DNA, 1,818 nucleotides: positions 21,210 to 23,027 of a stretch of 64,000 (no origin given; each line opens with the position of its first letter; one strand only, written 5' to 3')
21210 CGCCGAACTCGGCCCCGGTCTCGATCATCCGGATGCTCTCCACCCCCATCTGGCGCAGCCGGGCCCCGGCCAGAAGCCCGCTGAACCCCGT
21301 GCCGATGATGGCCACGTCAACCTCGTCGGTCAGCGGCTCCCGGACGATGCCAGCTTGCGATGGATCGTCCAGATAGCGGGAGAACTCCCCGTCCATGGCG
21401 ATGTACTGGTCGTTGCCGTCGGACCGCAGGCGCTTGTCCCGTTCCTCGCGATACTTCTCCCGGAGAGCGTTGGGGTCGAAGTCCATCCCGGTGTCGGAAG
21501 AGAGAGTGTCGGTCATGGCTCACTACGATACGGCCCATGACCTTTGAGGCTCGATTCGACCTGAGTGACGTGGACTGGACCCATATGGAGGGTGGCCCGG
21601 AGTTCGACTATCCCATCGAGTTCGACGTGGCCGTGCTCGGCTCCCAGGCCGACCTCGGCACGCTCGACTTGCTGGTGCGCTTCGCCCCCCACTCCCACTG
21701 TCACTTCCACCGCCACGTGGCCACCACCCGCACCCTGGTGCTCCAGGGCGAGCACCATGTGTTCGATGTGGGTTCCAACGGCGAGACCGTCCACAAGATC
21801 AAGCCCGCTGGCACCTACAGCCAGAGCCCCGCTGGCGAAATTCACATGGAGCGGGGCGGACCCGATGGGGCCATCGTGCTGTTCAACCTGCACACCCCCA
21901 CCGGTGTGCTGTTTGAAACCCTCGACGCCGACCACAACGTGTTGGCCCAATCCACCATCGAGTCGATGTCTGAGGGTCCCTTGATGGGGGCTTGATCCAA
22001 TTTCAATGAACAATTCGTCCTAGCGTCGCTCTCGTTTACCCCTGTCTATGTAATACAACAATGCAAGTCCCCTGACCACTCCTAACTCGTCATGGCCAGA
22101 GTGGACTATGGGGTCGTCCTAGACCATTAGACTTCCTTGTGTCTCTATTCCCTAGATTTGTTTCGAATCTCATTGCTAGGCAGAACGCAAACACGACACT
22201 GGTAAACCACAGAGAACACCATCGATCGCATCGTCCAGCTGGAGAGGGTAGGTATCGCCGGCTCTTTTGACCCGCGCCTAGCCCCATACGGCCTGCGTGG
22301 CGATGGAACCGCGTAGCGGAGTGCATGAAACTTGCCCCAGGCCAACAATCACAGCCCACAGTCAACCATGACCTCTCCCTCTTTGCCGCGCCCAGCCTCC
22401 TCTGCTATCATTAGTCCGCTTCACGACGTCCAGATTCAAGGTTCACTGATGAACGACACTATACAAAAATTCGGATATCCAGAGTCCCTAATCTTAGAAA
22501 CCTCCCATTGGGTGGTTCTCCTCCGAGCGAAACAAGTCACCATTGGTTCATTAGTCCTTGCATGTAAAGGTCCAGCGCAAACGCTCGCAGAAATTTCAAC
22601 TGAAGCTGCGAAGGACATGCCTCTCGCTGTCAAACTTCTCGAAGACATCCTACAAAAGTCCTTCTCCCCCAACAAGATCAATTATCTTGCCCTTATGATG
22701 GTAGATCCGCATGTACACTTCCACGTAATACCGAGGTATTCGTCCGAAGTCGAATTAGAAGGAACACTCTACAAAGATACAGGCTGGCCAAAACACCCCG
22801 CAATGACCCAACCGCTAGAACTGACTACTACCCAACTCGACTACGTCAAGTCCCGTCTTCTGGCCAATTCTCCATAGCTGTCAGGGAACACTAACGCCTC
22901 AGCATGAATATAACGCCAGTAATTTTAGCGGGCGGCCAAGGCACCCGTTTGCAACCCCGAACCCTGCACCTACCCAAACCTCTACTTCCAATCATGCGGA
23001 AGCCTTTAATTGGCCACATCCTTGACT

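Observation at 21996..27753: Low-GC 5.7 kb island at the 3' end of tRNA-Val encoding an unassigned HIT / NTP-transferase / methyltransferase / glycerate-kinase::HAD / RHH gene set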

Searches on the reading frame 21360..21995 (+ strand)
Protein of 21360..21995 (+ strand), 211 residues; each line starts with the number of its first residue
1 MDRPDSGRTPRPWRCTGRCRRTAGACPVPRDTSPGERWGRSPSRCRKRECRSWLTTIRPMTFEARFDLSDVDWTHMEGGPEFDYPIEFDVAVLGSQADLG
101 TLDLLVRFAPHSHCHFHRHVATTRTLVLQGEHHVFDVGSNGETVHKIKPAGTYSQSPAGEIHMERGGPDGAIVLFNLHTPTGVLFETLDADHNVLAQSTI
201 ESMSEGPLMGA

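Call 4: search_protein_families(library=pfam, proteins=[window:21360-21995:+], max_evalue=0.01)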
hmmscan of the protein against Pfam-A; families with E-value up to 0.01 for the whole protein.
window:21360-21995:+ (211 aa): 2 families
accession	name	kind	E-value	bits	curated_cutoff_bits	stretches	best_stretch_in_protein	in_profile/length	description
PF12973.13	Cupin_7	-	2.4e-07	31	27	1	87-178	19-101/105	ChrR Cupin-like domain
PF14499.12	DUF4437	-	0.0021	17.7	24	1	69-163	6-94/250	Domain of unknown function (DUF4437)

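Call 5: search_protein_families(library=ncbifam, proteins=[window:21360-21995:+], max_evalue=0.01)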
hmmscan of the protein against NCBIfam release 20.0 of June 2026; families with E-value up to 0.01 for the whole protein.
window:21360-21995:+ (211 aa): 0 families

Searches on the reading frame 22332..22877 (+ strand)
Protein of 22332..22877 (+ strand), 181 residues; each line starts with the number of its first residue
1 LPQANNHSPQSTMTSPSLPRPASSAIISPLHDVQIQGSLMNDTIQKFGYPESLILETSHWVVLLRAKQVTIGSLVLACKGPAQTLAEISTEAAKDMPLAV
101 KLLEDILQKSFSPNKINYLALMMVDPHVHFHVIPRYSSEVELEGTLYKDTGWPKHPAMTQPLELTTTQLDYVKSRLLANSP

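Call 4: search_protein_families(library=pfam, proteins=[window:22332-22877:+], max_evalue=0.01)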
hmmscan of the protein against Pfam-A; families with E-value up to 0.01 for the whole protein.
window:22332-22877:+ (181 aa): 1 family
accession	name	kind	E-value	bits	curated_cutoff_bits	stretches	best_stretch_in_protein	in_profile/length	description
PF01230.28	HIT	-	1.5e-05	26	21.5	1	50-137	5-97/98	HIT domain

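Call 5: search_protein_families(library=ncbifam, proteins=[window:22332-22877:+], max_evalue=0.01)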
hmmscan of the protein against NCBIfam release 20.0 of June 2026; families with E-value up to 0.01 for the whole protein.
window:22332-22877:+ (181 aa): 0 families

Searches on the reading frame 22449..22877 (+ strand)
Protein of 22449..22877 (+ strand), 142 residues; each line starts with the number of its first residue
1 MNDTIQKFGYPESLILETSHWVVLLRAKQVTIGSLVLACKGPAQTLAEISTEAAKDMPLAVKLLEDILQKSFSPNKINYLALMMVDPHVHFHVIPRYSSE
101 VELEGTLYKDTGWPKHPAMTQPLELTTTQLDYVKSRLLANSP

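Call 14: search_protein_families(library=padloc, proteins=[window:22449-22877:+], max_evalue=0.1)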
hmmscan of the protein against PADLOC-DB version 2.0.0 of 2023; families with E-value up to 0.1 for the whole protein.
window:22449-22877:+ (142 aa): 0 families

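Call 15: search_protein_families(library=phrogs, proteins=[window:22449-22877:+], max_evalue=0.1)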
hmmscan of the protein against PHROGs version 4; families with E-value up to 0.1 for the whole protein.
window:22449-22877:+ (142 aa): 1 family
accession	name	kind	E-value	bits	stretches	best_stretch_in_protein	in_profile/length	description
phrog_6748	-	unknown function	4.5e-06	27.7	1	53-126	57-127/134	-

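Call 30: search_solved_structures(query=window:22449-22877:+, max_evalue=1)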
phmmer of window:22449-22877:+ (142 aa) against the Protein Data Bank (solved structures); distinct sequences matched with E-value up to 1: 21.
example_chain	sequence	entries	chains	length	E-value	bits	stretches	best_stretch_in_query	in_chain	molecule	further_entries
5i9d_A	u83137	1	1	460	1.8e-08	37.7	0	57-82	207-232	pentatricopeptide repeat protein dPPR-U8A2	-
5i9h_A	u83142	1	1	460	1.4e-07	34.8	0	57-83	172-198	pentatricopeptide repeat protein dPPR-U8G2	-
5i9f_A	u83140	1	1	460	5.4e-07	32.9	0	57-82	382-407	pentatricopeptide repeat protein dPPR-U10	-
5i9g_C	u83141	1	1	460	5.8e-07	32.8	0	57-82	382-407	pentatricopeptide repeat protein dPPR-U8C2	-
2oik_A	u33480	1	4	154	2.7e-06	30.6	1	55-124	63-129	Histidine triad (HIT) protein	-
4wn4_A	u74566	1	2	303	2.5e-05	27.5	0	57-83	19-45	Pentatricopeptide repeat protein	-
3i24_A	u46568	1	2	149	0.00017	24.8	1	65-127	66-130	HIT family hydrolase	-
6een_C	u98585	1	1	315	0.00022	24.5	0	57-83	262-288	Designer Pentatricopeptide Protein dPPR10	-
1ems_A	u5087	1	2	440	0.00042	23.5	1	7-101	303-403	NIT-FRAGILE HISTIDINE TRIAD FUSION PROTEIN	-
1y23_A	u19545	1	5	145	0.0026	21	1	10-99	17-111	Histidine triad protein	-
9uch_A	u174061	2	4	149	0.015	18.5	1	11-109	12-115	Bis(5'-adenosyl)-triphosphatase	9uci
3ksv_A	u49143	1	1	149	0.038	17.2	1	10-101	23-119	Uncharacterized protein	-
3imi_A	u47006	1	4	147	0.088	16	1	14-100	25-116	HIT family protein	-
1fhi_A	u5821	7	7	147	0.23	14.7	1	11-111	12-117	FRAGILE HISTIDINE TRIAD PROTEIN | FRAGILE HISTIDINE PROTEIN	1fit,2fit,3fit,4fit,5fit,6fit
8erw_A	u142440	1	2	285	0.24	14.6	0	41-80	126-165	C2HR4_8r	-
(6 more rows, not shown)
